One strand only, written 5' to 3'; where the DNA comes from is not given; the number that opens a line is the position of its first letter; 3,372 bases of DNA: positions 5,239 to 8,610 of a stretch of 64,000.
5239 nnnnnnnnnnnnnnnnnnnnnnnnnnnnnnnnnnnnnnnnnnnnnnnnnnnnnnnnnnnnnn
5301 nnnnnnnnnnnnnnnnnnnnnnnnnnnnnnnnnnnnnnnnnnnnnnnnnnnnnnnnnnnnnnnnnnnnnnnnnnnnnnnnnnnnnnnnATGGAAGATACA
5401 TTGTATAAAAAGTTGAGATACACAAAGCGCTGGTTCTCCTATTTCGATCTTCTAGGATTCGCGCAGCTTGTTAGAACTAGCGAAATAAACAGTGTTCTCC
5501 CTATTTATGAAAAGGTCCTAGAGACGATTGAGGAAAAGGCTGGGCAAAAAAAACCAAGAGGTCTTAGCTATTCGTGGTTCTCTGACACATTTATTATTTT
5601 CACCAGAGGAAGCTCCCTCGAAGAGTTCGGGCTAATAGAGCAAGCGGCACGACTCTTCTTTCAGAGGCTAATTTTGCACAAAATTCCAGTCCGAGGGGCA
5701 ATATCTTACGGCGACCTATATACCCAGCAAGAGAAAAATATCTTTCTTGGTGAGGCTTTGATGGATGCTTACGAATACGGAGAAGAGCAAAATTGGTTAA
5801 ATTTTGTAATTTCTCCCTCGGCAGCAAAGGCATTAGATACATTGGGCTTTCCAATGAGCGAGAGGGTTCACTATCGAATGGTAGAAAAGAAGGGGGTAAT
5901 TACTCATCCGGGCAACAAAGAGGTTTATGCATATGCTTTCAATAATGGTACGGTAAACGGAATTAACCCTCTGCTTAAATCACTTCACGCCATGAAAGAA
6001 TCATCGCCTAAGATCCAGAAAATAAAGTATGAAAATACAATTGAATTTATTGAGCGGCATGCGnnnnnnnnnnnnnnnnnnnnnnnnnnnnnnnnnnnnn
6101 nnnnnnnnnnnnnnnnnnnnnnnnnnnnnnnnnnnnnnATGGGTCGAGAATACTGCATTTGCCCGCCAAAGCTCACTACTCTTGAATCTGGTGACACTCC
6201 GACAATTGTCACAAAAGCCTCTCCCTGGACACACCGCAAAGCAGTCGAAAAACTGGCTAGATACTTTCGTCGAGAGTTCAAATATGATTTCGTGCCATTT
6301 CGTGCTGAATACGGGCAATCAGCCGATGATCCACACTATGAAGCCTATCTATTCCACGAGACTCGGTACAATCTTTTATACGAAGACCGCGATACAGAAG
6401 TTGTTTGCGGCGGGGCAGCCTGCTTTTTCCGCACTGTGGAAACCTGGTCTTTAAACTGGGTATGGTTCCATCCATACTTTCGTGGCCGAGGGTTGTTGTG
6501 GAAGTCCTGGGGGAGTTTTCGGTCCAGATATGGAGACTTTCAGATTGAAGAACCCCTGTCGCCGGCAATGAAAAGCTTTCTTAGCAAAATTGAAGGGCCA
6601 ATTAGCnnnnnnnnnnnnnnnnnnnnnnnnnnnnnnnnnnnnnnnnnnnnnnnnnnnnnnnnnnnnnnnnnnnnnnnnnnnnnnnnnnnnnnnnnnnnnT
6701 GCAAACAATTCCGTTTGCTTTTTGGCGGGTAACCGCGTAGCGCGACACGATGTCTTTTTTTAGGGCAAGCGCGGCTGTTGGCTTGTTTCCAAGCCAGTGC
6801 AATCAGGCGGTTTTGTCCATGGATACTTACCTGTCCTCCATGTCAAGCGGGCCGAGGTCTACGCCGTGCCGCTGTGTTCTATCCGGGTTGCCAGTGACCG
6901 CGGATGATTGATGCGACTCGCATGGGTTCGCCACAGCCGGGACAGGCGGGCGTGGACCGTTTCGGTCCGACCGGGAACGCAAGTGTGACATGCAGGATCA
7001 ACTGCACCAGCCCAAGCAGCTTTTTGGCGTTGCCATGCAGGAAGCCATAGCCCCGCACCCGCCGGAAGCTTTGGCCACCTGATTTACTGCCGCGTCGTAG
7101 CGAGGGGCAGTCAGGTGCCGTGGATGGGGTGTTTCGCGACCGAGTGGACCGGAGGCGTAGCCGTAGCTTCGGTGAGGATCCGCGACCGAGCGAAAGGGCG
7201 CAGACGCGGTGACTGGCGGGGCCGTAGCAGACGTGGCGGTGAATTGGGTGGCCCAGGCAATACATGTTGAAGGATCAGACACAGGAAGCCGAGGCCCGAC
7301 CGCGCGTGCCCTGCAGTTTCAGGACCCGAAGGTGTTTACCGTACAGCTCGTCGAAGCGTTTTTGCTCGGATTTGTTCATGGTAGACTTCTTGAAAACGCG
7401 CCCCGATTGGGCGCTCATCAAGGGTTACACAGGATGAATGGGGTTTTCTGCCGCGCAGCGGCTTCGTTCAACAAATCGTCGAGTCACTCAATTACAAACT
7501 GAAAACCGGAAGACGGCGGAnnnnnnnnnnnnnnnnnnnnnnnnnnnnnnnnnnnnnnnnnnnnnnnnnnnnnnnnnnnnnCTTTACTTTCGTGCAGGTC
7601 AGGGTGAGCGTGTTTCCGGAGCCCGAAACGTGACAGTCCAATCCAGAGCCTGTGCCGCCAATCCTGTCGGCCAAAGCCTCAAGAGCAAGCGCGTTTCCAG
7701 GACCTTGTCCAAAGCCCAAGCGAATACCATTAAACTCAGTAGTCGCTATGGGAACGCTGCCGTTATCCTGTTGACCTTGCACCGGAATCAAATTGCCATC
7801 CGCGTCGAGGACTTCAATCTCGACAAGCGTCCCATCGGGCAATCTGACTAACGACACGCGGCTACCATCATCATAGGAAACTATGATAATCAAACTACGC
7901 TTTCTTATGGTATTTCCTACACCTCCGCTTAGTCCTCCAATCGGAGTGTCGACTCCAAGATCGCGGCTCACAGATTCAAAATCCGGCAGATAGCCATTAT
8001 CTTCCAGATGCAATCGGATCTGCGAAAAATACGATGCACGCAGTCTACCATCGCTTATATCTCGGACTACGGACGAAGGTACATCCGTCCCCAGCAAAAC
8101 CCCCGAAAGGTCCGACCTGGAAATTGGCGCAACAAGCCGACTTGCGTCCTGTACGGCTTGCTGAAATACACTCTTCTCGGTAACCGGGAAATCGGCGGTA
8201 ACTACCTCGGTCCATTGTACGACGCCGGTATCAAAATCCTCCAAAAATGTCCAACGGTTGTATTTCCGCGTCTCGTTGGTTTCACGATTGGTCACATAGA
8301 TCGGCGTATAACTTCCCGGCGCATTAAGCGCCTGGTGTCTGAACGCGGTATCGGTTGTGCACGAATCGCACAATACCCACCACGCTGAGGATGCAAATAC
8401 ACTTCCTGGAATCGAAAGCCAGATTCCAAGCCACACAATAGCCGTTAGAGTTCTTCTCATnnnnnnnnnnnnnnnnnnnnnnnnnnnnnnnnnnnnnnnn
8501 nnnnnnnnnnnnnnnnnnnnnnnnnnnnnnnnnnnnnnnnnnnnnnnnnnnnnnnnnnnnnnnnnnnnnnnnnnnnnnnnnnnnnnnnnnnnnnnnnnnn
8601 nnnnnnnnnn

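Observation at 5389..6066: Single-gene cassette encoding an orphan minimal nucleotidyl-cyclase-like palm protein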

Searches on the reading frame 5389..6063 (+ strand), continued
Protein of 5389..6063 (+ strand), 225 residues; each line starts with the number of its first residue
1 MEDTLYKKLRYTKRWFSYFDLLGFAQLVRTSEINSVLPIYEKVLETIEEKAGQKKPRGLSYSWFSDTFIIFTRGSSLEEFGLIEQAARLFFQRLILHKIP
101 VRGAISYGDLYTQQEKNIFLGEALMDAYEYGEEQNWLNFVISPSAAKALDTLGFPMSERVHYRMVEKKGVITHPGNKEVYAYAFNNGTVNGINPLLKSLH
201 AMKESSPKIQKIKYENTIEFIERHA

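Call 80: find_encoding_contigs(protein=P0060, flank=8000, max_places=1)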
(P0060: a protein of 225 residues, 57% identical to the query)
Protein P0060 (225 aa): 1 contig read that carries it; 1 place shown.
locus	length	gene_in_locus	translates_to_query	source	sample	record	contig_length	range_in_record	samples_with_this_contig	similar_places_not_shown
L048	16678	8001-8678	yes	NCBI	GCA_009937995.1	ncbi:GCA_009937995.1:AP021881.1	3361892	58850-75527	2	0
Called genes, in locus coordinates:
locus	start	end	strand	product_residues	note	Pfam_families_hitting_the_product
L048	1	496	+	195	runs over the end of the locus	PF04972:BON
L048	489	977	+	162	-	PF01467:CTP_transf_like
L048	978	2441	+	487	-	PF20695:UbiD_N, PF01977:UbiD, PF20696:UbiD_C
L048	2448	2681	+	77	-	PF06945:DUF1289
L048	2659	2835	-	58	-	-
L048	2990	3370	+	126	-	PF01219:DAGK_prokar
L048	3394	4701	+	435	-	PF23598:LRR_14 (weak), PF13855:LRR_8 (weak), PF12799:LRR_4 (weak), PF13855:LRR_8, PF23598:LRR_14, PF13855:LRR_8 (weak), PF00069:Pkinase, PF07714:PK_Tyr_Ser-Thr, +3 more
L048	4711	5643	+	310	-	PF00174:Oxidored_molyb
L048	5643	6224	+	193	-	PF01794:Ferric_reduct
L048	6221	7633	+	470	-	PF00875:DNA_photolyase, PF03441:FAD_binding_7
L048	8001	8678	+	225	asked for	-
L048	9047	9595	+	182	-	-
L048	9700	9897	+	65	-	-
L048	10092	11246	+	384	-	PF13776:DUF4172, PF02661:Fic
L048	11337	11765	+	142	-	PF01381:HTH_3 (weak)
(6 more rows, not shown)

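Call 81: find_encoding_contigs(protein=P0048, flank=8000, max_places=1)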
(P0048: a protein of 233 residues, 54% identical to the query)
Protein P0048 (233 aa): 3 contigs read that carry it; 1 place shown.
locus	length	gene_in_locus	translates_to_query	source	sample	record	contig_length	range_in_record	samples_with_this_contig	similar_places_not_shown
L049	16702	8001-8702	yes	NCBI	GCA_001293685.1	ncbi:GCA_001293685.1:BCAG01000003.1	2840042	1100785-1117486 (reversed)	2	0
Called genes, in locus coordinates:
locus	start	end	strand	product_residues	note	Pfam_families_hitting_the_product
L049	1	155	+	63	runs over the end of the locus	-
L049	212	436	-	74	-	PF07927:HicA_toxin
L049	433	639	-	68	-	PF15919:HicB_lk_antitox (weak)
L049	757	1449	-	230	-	PF02586:SRAP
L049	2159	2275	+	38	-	-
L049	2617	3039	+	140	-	-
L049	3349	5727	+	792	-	PF05014:Nuc_deoxyrib_tr (weak)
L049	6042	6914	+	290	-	-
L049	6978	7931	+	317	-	-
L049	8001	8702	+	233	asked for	-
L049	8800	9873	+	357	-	PF04313:HSDR_N, PF13588:HSDR_N_2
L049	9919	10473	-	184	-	-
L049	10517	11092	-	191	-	-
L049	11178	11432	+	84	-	PF01381:HTH_3, PF13560:HTH_31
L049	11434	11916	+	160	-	-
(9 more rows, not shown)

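Call 82: find_encoding_contigs(protein=P0045, flank=8000, max_places=1)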
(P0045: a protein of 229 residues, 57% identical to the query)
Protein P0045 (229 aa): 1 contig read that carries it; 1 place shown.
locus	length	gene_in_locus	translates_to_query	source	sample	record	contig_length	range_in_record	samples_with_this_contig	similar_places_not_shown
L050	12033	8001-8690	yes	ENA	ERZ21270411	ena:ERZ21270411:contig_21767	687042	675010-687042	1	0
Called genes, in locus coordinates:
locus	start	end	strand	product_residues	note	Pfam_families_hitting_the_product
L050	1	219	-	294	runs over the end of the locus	PF02518:HATPase_c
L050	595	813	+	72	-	-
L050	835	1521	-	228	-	PF00581:Rhodanese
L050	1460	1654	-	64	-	PF00581:Rhodanese (weak)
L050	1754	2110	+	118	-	PF01242:PTPS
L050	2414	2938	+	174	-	PF02230:Abhydrolase_2, PF01738:DLH (weak)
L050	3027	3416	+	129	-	PF04828:GFA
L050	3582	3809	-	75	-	-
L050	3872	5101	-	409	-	PF02624:YcaO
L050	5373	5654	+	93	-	-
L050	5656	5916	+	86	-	PF13560:HTH_31 (weak), PF12844:HTH_19 (weak), PF01381:HTH_3, PF13413:HTH_25 (weak), PF13443:HTH_26 (weak)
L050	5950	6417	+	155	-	PF00583:Acetyltransf_1, PF13673:Acetyltransf_10 (weak), PF13508:Acetyltransf_7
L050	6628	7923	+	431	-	-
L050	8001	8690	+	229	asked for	-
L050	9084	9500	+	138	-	-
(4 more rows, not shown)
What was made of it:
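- Three further loci give the same picture (calls 80-82).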

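Call 87: find_encoding_contigs(protein=P0381, flank=5000, max_places=1)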
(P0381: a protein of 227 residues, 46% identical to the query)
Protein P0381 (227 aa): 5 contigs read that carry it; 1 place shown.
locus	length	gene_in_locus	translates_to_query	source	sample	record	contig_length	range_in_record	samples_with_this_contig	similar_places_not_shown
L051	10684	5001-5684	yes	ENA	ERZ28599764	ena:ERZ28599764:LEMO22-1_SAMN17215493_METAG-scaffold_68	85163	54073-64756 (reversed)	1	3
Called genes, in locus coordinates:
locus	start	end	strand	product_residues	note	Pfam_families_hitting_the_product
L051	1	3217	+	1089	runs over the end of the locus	PF13401:AAA_22 (weak)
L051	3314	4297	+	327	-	PF11185:DUF2971 (faint)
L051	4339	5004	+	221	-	PF21648:M1E1E6-like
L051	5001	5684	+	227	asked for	-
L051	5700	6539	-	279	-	PF13518:HTH_28 (weak), PF13565:HTH_32 (weak), PF00665:rve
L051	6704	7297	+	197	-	-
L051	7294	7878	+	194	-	PF00239:Resolvase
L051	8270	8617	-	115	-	-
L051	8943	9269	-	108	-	PF03965:Penicillinase_R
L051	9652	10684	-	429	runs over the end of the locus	PF01695:IstB_IS21 (faint), PF07728:AAA_5, PF13173:AAA_14, PF13635:DUF4143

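Call 88: find_encoding_contigs(protein=P0332, flank=5000, max_places=1)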
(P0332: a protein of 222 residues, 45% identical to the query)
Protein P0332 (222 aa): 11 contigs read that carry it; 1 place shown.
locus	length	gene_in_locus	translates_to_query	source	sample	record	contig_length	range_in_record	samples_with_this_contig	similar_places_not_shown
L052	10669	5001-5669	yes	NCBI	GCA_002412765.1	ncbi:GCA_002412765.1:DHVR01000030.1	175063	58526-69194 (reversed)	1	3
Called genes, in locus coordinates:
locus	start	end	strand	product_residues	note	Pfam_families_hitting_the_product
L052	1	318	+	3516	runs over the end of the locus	-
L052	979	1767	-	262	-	-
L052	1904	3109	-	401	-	PF01546:Peptidase_M20, PF07687:M20_dimer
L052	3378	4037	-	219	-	-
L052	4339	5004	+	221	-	PF21648:M1E1E6-like (faint)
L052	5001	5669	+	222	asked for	-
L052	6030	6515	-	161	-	PF03682:UPF0158 (weak)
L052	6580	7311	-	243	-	PF00561:Abhydrolase_1 (weak), PF12697:Abhydrolase_6, PF12146:Hydrolase_4 (weak)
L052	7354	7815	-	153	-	-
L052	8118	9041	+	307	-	PF24709:DUF7670, PF07603:Lcl_C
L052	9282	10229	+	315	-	PF00903:Glyoxalase, PF18029:Glyoxalase_6 (faint), PF00903:Glyoxalase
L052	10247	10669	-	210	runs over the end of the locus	-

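Call 89: find_encoding_contigs(protein=P0315, flank=5000, max_places=1)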
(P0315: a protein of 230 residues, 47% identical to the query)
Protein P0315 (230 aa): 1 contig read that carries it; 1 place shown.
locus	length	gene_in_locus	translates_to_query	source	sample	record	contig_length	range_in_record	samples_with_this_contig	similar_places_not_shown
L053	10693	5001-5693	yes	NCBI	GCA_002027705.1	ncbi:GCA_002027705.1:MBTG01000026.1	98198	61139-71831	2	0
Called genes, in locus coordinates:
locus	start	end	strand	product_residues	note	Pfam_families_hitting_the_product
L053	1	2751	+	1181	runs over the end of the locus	-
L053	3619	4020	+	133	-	PF17419:MauJ (weak)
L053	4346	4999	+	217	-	PF21648:M1E1E6-like (weak)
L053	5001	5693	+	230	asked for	-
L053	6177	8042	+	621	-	-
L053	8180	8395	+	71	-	-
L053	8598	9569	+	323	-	PF01656:CbiA, PF09140:MipZ (faint), PF10609:ParA (faint), PF13614:AAA_31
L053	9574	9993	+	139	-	-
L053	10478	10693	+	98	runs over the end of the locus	-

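Call 90: predict_structure(alignment_id=A6)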
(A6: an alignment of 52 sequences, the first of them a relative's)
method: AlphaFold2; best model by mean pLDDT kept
length: 220 residues; sequences in the alignment: 52
mean_pLDDT: 90.5   pTM: 0.88
mean pLDDT of the five models: 90.5, 90.2, 89.2, 89.1, 88.9
residues with pLDDT >= 90: 161; 70-90: 44; 50-70: 12; < 50: 3
segments of 3 or more residues with pLDDT < 50: none
pLDDT, mean of each block of 10 residues (from residue 1): 52 94 91 93 97 84 83 95 96 98 96 96 93 95 97 90 95 94 92 87 83 90
secondary structure, 60 per line:
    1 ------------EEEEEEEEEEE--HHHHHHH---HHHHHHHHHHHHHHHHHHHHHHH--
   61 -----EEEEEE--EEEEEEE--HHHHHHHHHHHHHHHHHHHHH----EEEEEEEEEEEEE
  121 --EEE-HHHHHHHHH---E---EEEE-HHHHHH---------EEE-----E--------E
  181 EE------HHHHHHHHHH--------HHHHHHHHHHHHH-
elements in order: E13-23 H26-32 H36-58 E66-71 E74-80 H83-103 E108-120 E123-125 H127-135 E143-146 H148-153 E163-165 E180-182 H189-198 H207-219

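Call 92: fold_search(model_id=the predicted structure, library=pdb)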
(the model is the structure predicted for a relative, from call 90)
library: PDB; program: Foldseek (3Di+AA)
matches with E <= 10: 1042; with E <= 0.001: 103
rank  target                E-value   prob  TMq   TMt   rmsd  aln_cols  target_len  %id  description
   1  3uvj_C                2.9e-07  1.00  0.58  0.66   4.3       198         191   12  Crystal structure of the catalytic domain of the heterodimeric human soluble guanylate cyclase 1. (released 2011-12-28)
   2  8co7                  3.1e-07  1.00  0.51  0.26  17.2       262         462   15  Crystal structure of human soluble adenylyl cyclase (sAC) in complex with inhibitor TDI-09066 (released 2024-01-03)
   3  3uvj_A                3.8e-07  1.00  0.58  0.66   4.4       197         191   13  Crystal structure of the catalytic domain of the heterodimeric human soluble guanylate cyclase 1. (released 2011-12-28)
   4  2wz1_B                4.8e-07  1.00  0.53  0.58   5.1       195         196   11  STRUCTURE OF THE CATALYTIC DOMAIN OF HUMAN SOLUBLE GUANYLATE CYCLASE 1 BETA 3. (released 2009-12-01)
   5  8coj                  6.2e-07  1.00  0.50  0.26  17.2       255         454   15  Crystal structure of human soluble adenylyl cyclase catalytic domain in complex with the inhibitor TDI-10228 (released 2023-04-26)
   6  8hbe_B                6.6e-07  1.00  0.51  0.23   5.3       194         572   11  Structure of human soluble guanylate cyclase in the inactive state at 3.1 angstrom (released 2023-04-19)
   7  4yut_A                7.5e-07  1.00  0.53  0.36   6.3       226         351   13  Crystal structure of photoactivated adenylyl cyclase of a cyanobacteriaOscillatoria acuminata in orthorhombic form (released 2016-06-01)
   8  4clz                  7.5e-07  1.00  0.49  0.26  17.1       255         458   14  Crystal structure of human soluble Adenylyl Cyclase with Inhibitor 4, 4'-Diisothiocyano-2,2'-stilbenedisulfonic acid (released 2014-03-05)
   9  8cot                  7.9e-07  1.00  0.51  0.27  17.3       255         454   15  Complex of human soluble adenylyl cyclase 10 catalytic core with inhibitor TDI-10962 (released 2023-04-26)
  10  3uvj_B                1.1e-06  1.00  0.53  0.58   5.3       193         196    9  Crystal structure of the catalytic domain of the heterodimeric human soluble guanylate cyclase 1. (released 2011-12-28)
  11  8hbe_A                1.3e-06  1.00  0.58  0.25   4.3       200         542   11  Structure of human soluble guanylate cyclase in the inactive state at 3.1 angstrom (released 2023-04-19)
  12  3uvj_D                1.4e-06  1.00  0.53  0.58   5.3       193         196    9  Crystal structure of the catalytic domain of the heterodimeric human soluble guanylate cyclase 1. (released 2011-12-28)
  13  4ni2_B                1.4e-06  1.00  0.52  0.57   5.1       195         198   11  Crystal structure of the heterodimeric catalytic domain of wild-type human soluble guanylate cyclase (released 2014-04-16)
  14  2wz1_A                1.4e-06  1.00  0.50  0.55   5.5       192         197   12  STRUCTURE OF THE CATALYTIC DOMAIN OF HUMAN SOLUBLE GUANYLATE CYCLASE 1 BETA 3. (released 2009-12-01)
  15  4clt                  1.5e-06  1.00  0.48  0.25  17.2       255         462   14  Crystal structure of human soluble Adenylyl Cyclase with adenosine-3', 5'-cyclic-monophosphate and pyrophosphate (released 2014-03-05)
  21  8hbh_B                3.1e-06  1.00  0.49  0.22   5.7       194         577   12  Structure of human soluble guanylate cyclase in the NO-activated state at 3.1 angstrom (released 2023-04-19)
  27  8cnh                  3.3e-06  1.00  0.52  0.27  17.2       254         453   15  Crystal structure of human soluble adenylyl cyclase (sAC) in complex with inhibitor TDI-10512 (released 2023-04-26)
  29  8il7                  3.5e-06  1.00  0.50  0.26  17.3       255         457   14  Structure of human soluble Adenylyl Cyclase in complex with lactate (released 2023-07-26)
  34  8hbf_A                4.8e-06  1.00  0.55  0.26   4.8       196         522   11  Structure of human soluble guanylate cyclase in the NO+Rio state at 3.1 angstrom (released 2023-04-19)
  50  8qfg                  1.1e-05  1.00  0.48  0.35   5.3       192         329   14  Cryogenic crystal structure of the Photoactivated Adenylate Cyclase OaPAC after 5 seconds of blue light illumination (released 2023-11-01)
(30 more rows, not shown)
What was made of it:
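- Closest known: Firmicutes two-gene module: M1E1E6/Vch_cass3-like protein plus a family member. Same: Same cyclase fold (call 92).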

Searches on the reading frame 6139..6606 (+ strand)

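Call 3: search_protein_families(library=pfam, proteins=[window:6139-6606:+], max_evalue=1)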
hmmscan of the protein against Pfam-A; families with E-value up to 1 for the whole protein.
window:6139-6606:+ (156 aa): 1 family
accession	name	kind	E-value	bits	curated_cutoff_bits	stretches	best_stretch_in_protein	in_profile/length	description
PF00583.31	Acetyltransf_1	-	0.009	16.7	20.7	1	55-119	13-76/116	Acetyltransferase (GNAT) family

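Call 4: search_protein_families(library=padloc, proteins=[window:6139-6606:+], max_evalue=1)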
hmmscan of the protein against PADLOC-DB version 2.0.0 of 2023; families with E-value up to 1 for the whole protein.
window:6139-6606:+ (156 aa): 0 families

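Call 5: search_protein_families(library=ncbifam, proteins=[window:6139-6606:+], max_evalue=1)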
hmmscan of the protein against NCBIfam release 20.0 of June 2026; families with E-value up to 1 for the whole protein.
window:6139-6606:+ (156 aa): 0 families

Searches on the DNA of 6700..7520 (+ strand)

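Call 95: search_dna_similar(query=window:6700-7520:+, collection=plasmids, mode=distant, max_rows=8)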
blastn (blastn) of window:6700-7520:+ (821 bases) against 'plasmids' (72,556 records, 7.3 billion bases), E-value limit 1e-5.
No match.
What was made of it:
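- Tried and rejected: BLAST of 6700-7520 against plasmids gave no match (call 95).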

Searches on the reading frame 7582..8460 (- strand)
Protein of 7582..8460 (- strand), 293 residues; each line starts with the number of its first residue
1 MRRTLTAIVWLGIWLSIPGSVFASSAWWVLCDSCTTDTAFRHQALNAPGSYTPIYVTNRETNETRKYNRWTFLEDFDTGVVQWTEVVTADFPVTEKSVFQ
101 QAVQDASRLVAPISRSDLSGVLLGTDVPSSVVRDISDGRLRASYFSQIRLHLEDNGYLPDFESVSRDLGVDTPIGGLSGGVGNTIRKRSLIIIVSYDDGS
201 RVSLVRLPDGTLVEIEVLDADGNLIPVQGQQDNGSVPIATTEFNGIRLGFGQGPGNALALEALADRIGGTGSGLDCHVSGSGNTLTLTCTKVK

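Call 97: search_protein_families(library=pfam, proteins=[window:7582-8460:-], max_evalue=0.05)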
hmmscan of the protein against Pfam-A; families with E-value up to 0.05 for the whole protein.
window:7582-8460:- (293 aa): 1 family
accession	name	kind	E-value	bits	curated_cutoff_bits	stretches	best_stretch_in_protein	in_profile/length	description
PF24694.1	LNS2_PITM1-3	-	0.036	14.5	27.7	0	50-105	37-92/124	PITM 1-3, LNS2 domain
